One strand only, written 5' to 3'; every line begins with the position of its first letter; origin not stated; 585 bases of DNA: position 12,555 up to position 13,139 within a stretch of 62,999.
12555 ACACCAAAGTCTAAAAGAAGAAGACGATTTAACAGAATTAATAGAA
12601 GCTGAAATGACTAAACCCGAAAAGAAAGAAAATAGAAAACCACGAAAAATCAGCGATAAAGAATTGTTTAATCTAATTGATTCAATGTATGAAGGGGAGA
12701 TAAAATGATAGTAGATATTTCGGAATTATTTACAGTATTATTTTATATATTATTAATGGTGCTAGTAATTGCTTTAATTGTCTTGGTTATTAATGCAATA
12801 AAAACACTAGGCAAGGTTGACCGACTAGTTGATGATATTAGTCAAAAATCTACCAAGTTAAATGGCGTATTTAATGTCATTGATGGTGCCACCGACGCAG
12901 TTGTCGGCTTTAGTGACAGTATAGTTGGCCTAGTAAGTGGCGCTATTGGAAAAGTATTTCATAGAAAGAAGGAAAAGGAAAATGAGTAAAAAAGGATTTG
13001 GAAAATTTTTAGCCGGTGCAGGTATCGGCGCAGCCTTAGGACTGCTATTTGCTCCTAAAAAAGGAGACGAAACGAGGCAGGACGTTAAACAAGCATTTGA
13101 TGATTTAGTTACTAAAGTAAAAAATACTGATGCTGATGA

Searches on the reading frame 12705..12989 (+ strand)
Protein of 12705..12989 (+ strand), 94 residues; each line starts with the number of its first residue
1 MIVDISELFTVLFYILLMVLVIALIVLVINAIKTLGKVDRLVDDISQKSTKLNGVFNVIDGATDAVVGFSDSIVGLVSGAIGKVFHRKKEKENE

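Call 21: search_protein_families(library=pfam, proteins=[window:12705-12989:+], max_evalue=0.01)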
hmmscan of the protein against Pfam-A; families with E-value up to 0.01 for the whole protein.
window:12705-12989:+ (94 aa): 1 family
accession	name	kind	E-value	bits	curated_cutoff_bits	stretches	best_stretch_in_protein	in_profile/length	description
PF10011.15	DUF2254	-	0.0054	16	28.8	1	9-51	123-165/368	Predicted membrane protein (DUF2254)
